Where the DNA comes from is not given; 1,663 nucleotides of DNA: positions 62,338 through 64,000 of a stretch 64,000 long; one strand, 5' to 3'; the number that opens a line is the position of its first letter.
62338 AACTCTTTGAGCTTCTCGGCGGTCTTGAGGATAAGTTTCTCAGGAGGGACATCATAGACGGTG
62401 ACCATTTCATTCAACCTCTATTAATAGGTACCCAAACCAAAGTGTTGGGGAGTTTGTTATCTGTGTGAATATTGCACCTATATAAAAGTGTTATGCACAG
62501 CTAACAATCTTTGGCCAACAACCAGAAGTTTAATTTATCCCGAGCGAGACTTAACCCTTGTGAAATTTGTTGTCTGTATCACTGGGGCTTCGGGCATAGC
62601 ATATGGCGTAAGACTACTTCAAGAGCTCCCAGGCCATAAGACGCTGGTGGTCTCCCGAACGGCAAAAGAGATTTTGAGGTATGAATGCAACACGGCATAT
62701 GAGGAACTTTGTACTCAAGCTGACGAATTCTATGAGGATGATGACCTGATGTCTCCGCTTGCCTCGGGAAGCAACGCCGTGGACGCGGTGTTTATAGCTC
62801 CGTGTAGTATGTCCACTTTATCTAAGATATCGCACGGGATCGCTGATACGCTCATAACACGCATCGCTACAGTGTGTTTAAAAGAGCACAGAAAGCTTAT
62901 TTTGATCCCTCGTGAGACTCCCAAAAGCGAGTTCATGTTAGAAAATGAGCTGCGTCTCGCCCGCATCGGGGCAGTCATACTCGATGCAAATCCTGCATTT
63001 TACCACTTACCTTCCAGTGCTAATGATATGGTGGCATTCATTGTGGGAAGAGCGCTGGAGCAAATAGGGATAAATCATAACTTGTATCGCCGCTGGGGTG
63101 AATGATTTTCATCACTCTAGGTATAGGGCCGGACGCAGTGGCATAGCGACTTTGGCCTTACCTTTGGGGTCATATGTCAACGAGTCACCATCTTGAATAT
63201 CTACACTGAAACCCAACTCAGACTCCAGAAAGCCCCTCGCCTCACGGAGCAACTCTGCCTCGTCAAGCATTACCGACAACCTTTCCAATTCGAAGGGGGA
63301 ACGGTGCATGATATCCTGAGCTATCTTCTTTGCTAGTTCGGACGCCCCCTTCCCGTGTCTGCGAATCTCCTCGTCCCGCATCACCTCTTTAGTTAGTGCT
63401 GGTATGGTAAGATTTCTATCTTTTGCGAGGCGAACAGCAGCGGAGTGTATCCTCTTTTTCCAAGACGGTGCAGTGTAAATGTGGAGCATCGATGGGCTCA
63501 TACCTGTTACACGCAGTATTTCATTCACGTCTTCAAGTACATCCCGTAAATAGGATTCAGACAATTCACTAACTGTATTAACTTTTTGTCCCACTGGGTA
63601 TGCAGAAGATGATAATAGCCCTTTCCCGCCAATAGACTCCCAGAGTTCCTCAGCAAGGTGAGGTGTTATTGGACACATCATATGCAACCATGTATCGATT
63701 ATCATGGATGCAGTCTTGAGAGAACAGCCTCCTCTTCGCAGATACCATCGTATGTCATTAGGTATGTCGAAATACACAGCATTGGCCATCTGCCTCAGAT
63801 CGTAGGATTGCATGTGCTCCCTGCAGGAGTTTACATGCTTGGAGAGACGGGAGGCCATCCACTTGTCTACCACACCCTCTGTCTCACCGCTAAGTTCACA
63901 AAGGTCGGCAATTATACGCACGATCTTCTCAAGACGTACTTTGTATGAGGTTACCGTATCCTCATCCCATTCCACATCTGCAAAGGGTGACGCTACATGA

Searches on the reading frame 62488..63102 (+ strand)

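Call 19: search_protein_families(library=pfam, proteins=[window:62488-63102:+], max_evalue=0.01)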
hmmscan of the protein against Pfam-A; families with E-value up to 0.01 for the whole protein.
window:62488-63102:+ (205 aa): 1 family
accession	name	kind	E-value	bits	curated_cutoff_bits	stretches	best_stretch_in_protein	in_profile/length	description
PF02441.25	Flavoprotein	-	8.9e-37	126.6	22.7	1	26-192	2-161/162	Flavoprotein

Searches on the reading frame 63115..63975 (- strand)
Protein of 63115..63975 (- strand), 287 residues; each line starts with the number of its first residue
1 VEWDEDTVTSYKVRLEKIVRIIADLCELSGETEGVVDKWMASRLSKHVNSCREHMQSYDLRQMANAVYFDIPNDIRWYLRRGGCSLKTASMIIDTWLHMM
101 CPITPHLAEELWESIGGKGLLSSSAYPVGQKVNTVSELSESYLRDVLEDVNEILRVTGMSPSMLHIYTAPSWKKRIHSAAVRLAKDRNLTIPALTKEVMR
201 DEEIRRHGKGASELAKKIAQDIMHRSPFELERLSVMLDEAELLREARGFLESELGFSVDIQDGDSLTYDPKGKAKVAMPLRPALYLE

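Call 19: search_protein_families(library=pfam, proteins=[window:63115-63975:-], max_evalue=0.01)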
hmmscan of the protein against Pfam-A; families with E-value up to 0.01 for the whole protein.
window:63115-63975:- (287 aa): 1 family
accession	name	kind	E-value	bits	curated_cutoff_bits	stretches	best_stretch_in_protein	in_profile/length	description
PF08264.19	Anticodon_1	-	1.8e-22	80.3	25.1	1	37-153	1-132/148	Anticodon-binding domain of tRNA ligase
